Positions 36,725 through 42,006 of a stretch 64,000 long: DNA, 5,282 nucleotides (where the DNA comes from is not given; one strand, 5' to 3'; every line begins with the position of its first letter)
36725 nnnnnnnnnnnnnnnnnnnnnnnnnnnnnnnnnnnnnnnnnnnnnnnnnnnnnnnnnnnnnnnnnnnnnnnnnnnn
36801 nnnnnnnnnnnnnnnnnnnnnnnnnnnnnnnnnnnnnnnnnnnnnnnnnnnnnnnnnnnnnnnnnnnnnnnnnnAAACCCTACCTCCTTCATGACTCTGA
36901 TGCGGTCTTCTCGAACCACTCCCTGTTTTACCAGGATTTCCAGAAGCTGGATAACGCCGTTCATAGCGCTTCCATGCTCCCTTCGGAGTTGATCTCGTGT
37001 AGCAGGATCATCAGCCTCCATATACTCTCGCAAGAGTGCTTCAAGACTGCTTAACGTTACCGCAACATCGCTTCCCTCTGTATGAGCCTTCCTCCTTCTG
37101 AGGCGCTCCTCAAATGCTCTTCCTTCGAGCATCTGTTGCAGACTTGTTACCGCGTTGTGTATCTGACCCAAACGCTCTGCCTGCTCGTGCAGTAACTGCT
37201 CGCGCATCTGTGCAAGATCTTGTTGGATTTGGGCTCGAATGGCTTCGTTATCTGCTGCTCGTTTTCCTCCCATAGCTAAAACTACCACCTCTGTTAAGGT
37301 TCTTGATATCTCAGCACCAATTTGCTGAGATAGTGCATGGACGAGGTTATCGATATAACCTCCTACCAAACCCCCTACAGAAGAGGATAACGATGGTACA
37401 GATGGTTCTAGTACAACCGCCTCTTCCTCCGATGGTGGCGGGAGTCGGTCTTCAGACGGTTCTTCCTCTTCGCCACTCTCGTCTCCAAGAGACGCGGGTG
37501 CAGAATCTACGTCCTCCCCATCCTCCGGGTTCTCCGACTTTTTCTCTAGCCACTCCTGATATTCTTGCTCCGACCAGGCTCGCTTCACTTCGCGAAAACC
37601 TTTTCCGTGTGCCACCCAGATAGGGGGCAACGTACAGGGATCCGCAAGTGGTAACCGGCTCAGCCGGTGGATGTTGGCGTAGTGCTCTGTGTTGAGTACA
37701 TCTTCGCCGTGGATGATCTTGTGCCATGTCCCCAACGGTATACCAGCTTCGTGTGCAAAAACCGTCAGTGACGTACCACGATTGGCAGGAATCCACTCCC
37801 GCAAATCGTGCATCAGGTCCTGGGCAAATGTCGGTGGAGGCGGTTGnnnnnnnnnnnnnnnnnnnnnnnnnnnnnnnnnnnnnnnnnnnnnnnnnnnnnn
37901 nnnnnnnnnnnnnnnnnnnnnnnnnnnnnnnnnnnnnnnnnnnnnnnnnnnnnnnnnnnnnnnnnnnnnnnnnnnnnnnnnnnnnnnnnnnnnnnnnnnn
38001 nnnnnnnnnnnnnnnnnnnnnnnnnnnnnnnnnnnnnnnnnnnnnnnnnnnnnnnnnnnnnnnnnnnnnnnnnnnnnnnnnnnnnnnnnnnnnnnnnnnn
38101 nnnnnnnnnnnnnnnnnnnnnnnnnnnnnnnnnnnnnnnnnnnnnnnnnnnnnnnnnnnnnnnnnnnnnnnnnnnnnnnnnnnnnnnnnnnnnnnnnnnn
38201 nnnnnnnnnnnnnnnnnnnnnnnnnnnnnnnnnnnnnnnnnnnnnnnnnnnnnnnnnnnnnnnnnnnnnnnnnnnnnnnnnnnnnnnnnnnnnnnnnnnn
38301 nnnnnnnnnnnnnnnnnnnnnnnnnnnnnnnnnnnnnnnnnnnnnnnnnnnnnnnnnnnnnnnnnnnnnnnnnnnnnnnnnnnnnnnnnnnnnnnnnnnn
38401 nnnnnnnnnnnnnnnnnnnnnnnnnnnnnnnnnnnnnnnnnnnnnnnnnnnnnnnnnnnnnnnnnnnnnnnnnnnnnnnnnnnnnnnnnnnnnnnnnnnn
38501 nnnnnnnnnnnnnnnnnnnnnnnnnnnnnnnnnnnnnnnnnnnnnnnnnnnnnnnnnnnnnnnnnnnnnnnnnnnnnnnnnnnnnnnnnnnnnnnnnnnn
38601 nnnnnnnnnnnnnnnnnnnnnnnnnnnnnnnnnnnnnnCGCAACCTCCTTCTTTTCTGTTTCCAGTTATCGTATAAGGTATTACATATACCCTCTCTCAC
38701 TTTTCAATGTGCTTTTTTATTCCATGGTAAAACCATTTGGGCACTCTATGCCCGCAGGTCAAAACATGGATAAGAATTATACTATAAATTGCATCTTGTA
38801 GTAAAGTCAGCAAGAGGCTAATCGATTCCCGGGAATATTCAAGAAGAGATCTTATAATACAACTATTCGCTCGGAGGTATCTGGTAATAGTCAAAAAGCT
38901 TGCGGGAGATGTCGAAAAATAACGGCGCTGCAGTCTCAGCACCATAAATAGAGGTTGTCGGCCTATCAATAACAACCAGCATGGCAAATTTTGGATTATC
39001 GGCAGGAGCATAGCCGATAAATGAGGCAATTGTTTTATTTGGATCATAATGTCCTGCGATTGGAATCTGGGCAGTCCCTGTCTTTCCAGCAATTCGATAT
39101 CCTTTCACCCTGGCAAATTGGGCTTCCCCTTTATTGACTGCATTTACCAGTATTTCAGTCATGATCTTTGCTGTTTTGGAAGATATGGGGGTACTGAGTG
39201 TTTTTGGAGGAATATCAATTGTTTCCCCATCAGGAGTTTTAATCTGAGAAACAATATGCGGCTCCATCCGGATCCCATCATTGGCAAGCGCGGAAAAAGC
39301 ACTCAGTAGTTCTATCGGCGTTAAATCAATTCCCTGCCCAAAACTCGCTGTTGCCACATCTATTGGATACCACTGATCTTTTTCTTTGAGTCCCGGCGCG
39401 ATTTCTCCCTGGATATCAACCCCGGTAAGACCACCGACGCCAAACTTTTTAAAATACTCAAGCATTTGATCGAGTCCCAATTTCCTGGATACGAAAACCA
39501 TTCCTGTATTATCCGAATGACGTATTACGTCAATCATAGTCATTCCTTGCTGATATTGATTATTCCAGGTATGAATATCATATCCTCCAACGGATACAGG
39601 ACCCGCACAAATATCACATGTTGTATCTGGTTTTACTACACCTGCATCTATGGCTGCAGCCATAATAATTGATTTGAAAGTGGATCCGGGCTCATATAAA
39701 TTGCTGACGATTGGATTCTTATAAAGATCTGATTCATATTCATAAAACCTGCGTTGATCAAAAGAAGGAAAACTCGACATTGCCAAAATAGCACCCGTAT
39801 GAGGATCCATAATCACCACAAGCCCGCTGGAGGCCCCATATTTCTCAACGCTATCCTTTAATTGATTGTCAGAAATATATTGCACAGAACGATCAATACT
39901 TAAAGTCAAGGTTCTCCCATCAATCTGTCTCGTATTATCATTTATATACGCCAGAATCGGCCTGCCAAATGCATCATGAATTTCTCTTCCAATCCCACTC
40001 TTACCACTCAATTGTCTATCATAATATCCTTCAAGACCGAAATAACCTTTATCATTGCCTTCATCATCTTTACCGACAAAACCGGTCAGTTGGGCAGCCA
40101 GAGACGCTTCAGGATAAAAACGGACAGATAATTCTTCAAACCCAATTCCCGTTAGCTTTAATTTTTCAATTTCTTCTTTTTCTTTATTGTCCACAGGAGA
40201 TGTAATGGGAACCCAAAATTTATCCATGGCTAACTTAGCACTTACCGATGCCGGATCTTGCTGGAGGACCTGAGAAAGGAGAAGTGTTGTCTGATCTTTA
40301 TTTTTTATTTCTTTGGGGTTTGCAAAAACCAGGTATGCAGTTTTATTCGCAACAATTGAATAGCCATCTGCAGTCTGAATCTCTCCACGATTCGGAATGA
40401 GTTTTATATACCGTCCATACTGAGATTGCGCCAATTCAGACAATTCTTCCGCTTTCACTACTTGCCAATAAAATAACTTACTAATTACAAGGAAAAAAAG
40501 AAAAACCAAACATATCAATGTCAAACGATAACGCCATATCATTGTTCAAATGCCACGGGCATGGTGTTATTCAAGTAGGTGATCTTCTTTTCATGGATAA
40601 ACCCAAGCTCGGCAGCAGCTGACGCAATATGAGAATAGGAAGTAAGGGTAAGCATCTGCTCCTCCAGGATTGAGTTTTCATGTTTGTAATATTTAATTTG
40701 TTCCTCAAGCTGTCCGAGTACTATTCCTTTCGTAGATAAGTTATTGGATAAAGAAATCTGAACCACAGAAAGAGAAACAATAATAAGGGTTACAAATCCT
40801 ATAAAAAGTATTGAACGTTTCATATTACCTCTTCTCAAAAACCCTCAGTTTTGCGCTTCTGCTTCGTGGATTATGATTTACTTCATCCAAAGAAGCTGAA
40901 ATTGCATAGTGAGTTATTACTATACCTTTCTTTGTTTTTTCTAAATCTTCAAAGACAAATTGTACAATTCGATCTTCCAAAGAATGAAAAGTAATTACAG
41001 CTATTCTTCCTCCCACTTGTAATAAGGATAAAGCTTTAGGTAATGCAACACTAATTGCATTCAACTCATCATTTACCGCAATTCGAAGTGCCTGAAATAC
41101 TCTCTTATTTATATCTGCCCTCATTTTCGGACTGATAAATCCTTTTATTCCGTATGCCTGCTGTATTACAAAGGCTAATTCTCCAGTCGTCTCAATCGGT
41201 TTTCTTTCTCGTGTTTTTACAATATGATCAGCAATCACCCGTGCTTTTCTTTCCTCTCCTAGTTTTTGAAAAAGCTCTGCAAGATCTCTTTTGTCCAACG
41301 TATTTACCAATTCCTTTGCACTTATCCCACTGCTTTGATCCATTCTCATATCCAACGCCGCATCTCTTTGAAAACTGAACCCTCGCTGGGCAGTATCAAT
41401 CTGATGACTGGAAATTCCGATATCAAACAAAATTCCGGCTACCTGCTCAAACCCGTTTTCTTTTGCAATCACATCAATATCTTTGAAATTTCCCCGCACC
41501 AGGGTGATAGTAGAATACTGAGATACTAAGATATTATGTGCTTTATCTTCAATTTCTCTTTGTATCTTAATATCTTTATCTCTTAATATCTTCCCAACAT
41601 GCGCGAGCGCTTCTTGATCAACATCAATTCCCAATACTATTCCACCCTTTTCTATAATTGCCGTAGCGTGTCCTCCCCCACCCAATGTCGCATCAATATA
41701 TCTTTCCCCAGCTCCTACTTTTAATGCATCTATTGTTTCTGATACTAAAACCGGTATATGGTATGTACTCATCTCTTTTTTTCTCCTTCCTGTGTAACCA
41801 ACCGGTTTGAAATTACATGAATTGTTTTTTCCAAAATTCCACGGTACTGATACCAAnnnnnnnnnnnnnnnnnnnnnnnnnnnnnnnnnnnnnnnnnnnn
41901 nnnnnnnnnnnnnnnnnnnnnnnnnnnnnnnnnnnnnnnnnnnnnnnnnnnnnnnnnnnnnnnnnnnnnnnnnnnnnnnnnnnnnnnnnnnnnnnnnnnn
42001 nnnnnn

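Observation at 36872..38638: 588-aa protein made of three tandem ~120-aa repeats with a recently duplicated 37-nt exact DNA repeat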

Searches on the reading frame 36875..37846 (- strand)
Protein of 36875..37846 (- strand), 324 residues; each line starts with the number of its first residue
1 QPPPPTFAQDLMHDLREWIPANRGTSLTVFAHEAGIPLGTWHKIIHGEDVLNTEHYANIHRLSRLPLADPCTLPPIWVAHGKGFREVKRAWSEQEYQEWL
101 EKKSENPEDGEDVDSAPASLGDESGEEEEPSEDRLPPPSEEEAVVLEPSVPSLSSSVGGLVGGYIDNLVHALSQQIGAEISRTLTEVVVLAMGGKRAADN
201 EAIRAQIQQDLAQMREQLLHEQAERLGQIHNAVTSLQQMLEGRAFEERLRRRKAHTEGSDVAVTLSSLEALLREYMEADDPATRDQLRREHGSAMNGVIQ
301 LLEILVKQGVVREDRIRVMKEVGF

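Call 34: find_homologous_proteins(query=A1, max_evalue=0.001)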
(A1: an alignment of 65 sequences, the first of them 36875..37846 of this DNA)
Query A1 (65 sequences) (324 aa, profile of the alignment): 1 proteins with E <= 0.001 among 8000 candidates.
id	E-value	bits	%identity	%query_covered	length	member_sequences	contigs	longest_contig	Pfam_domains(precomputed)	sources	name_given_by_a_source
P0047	7.8e-56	208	34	31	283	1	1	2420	-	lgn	-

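Call 35: search_protein_families(library=pfam, alignment_id=A1, max_evalue=0.01)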
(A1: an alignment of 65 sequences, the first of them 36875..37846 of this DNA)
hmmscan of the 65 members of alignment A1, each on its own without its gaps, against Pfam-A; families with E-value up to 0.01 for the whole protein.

A. member 1, window:36875-37846:- (324 aa): 1 family
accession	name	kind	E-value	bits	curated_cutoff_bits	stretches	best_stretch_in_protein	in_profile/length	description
PF21329.2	CYP38_PsbQ-like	-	0.0052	17.7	27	1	199-303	13-114/117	Peptidyl-prolyl cis-trans isomerase CYP38-like, PsbQ-like domain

B. families by the number of members that match (of 65 scanned): 6 families
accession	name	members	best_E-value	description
PF13560.12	HTH_31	2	0.0017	Helix-turn-helix domain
PF10281.14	Ish1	1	0.00014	Putative nuclear envelope organisation protein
PF05974.18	DUF892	1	0.0024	Domain of unknown function (DUF892)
PF10691.14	DUF2497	1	0.0032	Protein of unknown function (DUF2497)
PF21329.2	CYP38_PsbQ-like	1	0.0052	Peptidyl-prolyl cis-trans isomerase CYP38-like, PsbQ-like domain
PF05335.18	DUF745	1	0.0092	Protein of unknown function (DUF745)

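Call 62: predict_structure(alignment_id=A1)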
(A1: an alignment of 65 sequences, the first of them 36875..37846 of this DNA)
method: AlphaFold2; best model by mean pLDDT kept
length: 324 residues; sequences in the alignment: 65
mean_pLDDT: 81.1   pTM: 0.41
mean pLDDT of the five models: 81.1, 80.3, 80.0, 79.5, 79.1
residues with pLDDT >= 90: 171; 70-90: 79; 50-70: 31; < 50: 43
segments of 3 or more residues with pLDDT < 50: 114-135, 140-155
pLDDT, mean of each block of 10 residues (from residue 1): 76 96 94 94 86 94 97 93 93 98 83 45 42 44 45 46 72 80 78 64 87 93 92 89 82 63 90 96 97 95 96 96 82
secondary structure, 60 per line:
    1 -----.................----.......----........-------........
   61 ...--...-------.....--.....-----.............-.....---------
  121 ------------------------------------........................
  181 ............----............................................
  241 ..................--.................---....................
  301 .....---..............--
elements in order: H6-22 H27-33 H38-45 H53-63 E76-80 E83-87 H93-105 H107-111 H157-192 H197-258 H261-277 H281-305 H309-322

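Call 75: fold_search(model_id=the predicted structure, library=pdb)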
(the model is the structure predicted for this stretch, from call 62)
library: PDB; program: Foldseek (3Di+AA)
matches with E <= 10: 207; with E <= 0.001: 0
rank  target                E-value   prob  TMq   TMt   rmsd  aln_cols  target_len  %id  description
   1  2ofy_B                1.5e-01  0.98  0.17  0.56   2.8        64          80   28  Crystal structure of putative XRE-family transcriptional regulator from Rhodococcus sp. (released 2007-01-16)
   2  3kz3_A                1.6e-01  0.99  0.17  0.60   2.2        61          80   16  A structure of a lambda repressor fragment mutant (released 2010-02-23)
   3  3f52_E                1.8e-01  0.96  0.18  0.59   3.7        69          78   22  Crystal structure of the clp gene regulator ClgR from C. glutamicum (released 2008-11-18)
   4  2ofy_A                1.9e-01  0.96  0.18  0.59   5.2        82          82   24  Crystal structure of putative XRE-family transcriptional regulator from Rhodococcus sp. (released 2007-01-16)
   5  3f51_A                2.0e-01  0.96  0.18  0.50   3.2        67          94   22  Crystal Structure of the clp gene regulator ClgR from Corynebacterium glutamicum (released 2008-11-18)
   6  3f52_A                2.2e-01  0.95  0.17  0.57   3.2        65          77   22  Crystal structure of the clp gene regulator ClgR from C. glutamicum (released 2008-11-18)
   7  1lmb_3                2.7e-01  0.95  0.18  0.58   5.2        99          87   13  REFINED 1.8 ANGSTROM CRYSTAL STRUCTURE OF THE LAMBDA REPRESSOR-OPERATOR COMPLEX (released 1991-11-05)
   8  1lmb_4                2.9e-01  0.98  0.17  0.55   2.0        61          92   16  REFINED 1.8 ANGSTROM CRYSTAL STRUCTURE OF THE LAMBDA REPRESSOR-OPERATOR COMPLEX (released 1991-11-05)
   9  2b5a_B                2.9e-01  0.91  0.16  0.58   3.2        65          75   17  C.BclI, Control Element of the BclI Restriction-Modification System (released 2006-01-03)
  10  9cc7_C                2.9e-01  0.14  0.11  0.18  16.0       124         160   15  Bacteriophage PhiTE extended connector complex (released 2025-04-16)
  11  1rio_A                3.1e-01  0.97  0.17  0.52   2.0        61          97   16  Structure of bacteriophage lambda cI-NTD in complex with sigma-region4 of Thermus aquaticus bound to DNA (released 2004-01-27)
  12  3f51_D                3.1e-01  0.92  0.18  0.51   3.3        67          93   22  Crystal Structure of the clp gene regulator ClgR from Corynebacterium glutamicum (released 2008-11-18)
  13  6f8s_A                3.1e-01  0.72  0.15  0.44  13.5       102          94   12  Toxin-Antitoxin complex GraTA (released 2018-07-11)
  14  5d4z_3                3.1e-01  0.69  0.17  0.48  11.5       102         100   18  Crystal structure of Repressor from Salmonella-temperate phage (released 2016-04-27)
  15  8tac_A                3.2e-01  0.97  0.18  0.72   2.5        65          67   17  Designed DNA binding protein (released 2024-08-28)
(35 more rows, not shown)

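Call 83: fold_search(model_id=the predicted structure, library=viral)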
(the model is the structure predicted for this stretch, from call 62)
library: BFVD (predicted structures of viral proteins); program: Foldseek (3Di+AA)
matches with E <= 10: 326; with E <= 0.001: 0
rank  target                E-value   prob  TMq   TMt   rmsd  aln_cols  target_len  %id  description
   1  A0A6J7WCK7            6.0e-02  0.92  0.16  0.35  14.1       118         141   11  HipB Predicted transcriptional regulators [uncultured Caudovirales phage]
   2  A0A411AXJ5            7.2e-02  0.84  0.19  0.26  21.0       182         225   13  HTH cro/C1-type domain-containing protein [Streptomyces phage Austintatious]
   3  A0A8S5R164            9.0e-02  0.98  0.17  0.33   2.8        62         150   22  Repressor protein CI [Siphoviridae sp. ctWWc42]
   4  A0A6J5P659            1.4e-01  0.89  0.17  0.44  12.2       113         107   17  VapI Plasmid maintenance system antidote protein [uncultured Caudovirales phage]
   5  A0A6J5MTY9            1.4e-01  0.63  0.21  0.30  23.6       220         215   10  HTH_XRE domain containing protein [uncultured Caudovirales phage]
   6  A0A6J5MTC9            1.4e-01  0.97  0.16  0.49   2.8        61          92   18  HTH_XRE domain containing protein [uncultured Caudovirales phage]
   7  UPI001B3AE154         1.6e-01  0.97  0.18  0.51   2.9        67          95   22  (no name look-up for this kind of identifier)
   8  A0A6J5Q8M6            1.8e-01  0.90  0.16  0.49   4.4        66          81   18  HTH_XRE domain containing protein [uncultured Caudovirales phage]
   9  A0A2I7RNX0            1.8e-01  0.18  0.17  0.18  27.2       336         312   13  (no name in the UniProt tables at hand)
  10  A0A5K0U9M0            1.8e-01  0.18  0.11  0.09  28.7       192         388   13  Endonuclease I [Yasminevirus sp. GU-2018]
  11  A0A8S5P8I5            1.9e-01  0.98  0.17  0.59   2.6        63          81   17  Helix-turn-helix domain protein [Siphoviridae sp. ctmYS12]
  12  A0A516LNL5            1.9e-01  0.80  0.18  0.42  14.9       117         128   17  (no name in the UniProt tables at hand)
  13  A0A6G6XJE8            2.0e-01  0.38  0.16  0.30  27.5       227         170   14  Immunity repressor [Gordonia phage Skog]
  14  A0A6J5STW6            2.3e-01  0.92  0.16  0.46   3.6        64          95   19  Couple_hipB, transcriptional regulator, y4mF family [uncultured Caudovirales phage]
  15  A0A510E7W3            2.4e-01  0.57  0.16  0.41  15.1       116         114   18  (no name in the UniProt tables at hand)
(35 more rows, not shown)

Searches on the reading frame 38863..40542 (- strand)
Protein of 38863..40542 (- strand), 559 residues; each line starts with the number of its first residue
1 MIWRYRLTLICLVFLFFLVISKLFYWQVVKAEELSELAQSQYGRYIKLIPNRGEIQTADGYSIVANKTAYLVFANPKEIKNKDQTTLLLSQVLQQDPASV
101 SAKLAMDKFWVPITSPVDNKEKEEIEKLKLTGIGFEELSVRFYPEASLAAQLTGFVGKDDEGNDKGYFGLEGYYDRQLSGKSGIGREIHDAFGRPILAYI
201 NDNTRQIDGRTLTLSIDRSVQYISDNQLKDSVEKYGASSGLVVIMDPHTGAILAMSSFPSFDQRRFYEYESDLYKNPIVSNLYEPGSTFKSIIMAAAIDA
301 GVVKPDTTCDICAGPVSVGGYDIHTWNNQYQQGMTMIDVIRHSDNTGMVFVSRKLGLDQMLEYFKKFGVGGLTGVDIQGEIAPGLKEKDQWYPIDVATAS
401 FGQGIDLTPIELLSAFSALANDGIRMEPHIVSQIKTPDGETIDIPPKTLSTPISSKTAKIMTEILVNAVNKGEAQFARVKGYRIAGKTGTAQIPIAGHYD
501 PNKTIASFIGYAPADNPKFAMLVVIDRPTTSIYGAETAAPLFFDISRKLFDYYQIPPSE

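Call 7: search_protein_families(library=pfam, proteins=[window:38863-40542:-], max_evalue=0.01)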
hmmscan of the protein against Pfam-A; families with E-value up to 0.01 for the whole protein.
window:38863-40542:- (559 aa): 3 families
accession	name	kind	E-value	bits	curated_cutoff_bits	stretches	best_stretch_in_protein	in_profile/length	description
PF00905.27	Transpeptidase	-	2e-77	260.8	22.1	1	240-545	1-297/299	Penicillin binding protein transpeptidase domain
PF03717.20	PBP_dimer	-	2.1e-17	64.5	24.4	1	50-196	4-176/180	Penicillin-binding Protein dimerisation domain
PF13354.11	Beta-lactamase2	-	0.0002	21.2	22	1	283-424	21-151/214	Beta-lactamase enzyme family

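Call 8: search_protein_families(library=padloc, proteins=[window:38863-40542:-], max_evalue=0.01)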
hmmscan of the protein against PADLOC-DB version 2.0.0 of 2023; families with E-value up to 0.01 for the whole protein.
window:38863-40542:- (559 aa): 0 families

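Call 27: find_related_loci(query=window:38866-40542:-, collection=genome_contigs, flank=10000)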
Query window:38866-40542:- (559 aa) in genome_contigs; peptide patterns used: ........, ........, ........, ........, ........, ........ (x = any residue, [..] = any of these).
48 stretches matched a pattern; 18 encode a relative of the query (tblastn E <= 1e-3); 18 distinct loci.
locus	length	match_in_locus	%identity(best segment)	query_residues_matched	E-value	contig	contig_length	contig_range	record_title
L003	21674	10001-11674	61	1-558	0e+0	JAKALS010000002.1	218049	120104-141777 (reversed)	MAG: bacterium isolate WY5.bin132 NODE_67_length_218049_cov_6.550582, whole genome shotgun sequence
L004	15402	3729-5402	63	1-558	0e+0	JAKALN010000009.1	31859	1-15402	MAG: bacterium isolate WY5.bin128 NODE_2039_length_31859_cov_8.988466, whole genome shotgun sequence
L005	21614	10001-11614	66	21-559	0e+0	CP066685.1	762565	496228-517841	MAG: Candidatus Levyibacteriota bacterium isolate NC_groundwater_389_Ag_B-0.1um_36_40 chromosome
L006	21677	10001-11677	63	1-559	0e+0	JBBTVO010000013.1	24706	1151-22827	MAG: Patescibacteria group bacterium isolate H51-bin110_1 H51_bin110_1_000000000013, whole genome shotgun sequence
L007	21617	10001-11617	63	21-559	0e+0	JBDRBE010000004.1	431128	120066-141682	MAG: Candidatus Levyibacteriota bacterium isolate MEGAHIT-group-1.104 k141_1245768, whole genome shotgun sequence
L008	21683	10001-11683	63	1-559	0e+0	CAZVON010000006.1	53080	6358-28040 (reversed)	MAG TPA_asm: uncultured Gammaproteobacteria bacterium isolate SRP269290_co3_805 genome assembly, contig: NODE_485_length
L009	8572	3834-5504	61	1-557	0e+0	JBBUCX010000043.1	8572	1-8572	MAG: Patescibacteria group bacterium isolate H51-bin115_1 H51_bin115_1_000000000043, whole genome shotgun sequence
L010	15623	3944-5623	60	1-559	0e+0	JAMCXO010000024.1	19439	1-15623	MAG: Patescibacteria group bacterium isolate FK_Sedi_B_Bin.407 NODE_9869_length_19439_cov_4.324, whole genome shotgun se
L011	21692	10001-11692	50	6-559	0e+0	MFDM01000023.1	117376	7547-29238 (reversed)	MAG: Candidatus Daviesbacteria bacterium RIFCSPLOWO2_01_FULL_39_12 rifcsplowo2_01_scaffold_352, whole genome shotgun seq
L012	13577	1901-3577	62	1-559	0e+0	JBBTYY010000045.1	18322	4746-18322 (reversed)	MAG: Patescibacteria group bacterium isolate H52-bin050_1 H52_bin050_1_000000000045, whole genome shotgun sequence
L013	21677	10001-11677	44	22-557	5e-154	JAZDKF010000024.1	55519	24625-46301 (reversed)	MAG: Candidatus Beckwithbacteria bacterium isolate MEGAHIT-group-0.521 k141_19328688, whole genome shotgun sequence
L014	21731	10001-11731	45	1-559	2e-163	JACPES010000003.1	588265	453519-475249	MAG: Candidatus Collierbacteria bacterium isolate NC_groundwater_341_Ag_B-0.1um_44_45 GD18-4_B1_scaffold_863802, whole g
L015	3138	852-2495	35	17-557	2e-109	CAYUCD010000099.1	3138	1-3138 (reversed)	MAG TPA_asm: uncultured Gammaproteobacteria bacterium isolate SRP302447_co3_92 genome assembly, contig: NODE_101682_leng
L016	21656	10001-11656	33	4-559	1e-94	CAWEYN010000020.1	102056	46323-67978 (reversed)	MAG: uncultured Nitrospira sp. isolate MFD05942.bin.2.244 genome assembly, contig: contig_52261, whole genome shotgun se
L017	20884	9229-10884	33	4-559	2e-94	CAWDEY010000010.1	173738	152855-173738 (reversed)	MAG: uncultured Nitrospira sp. isolate MFD05942.bin.3.80 genome assembly, contig: contig_25391, whole genome shotgun seq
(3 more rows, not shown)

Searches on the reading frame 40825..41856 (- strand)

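Call 7: search_protein_families(library=pfam, proteins=[window:40825-41856:-], max_evalue=0.01)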
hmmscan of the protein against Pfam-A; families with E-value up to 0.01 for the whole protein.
window:40825-41856:- (343 aa): 1 family
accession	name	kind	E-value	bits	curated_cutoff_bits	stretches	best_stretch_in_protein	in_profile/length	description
PF01795.25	Methyltransf_5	-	9.7e-89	298.3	27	1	32-342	3-308/309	MraW methylase family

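Call 8: search_protein_families(library=padloc, proteins=[window:40825-41856:-], max_evalue=0.01)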
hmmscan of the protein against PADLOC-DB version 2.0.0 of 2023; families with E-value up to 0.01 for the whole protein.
window:40825-41856:- (343 aa): 1 family
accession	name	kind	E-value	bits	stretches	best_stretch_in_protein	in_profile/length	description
PDLC04134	mad2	-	6.7e-07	26.5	1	25-303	267-415/492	mads_2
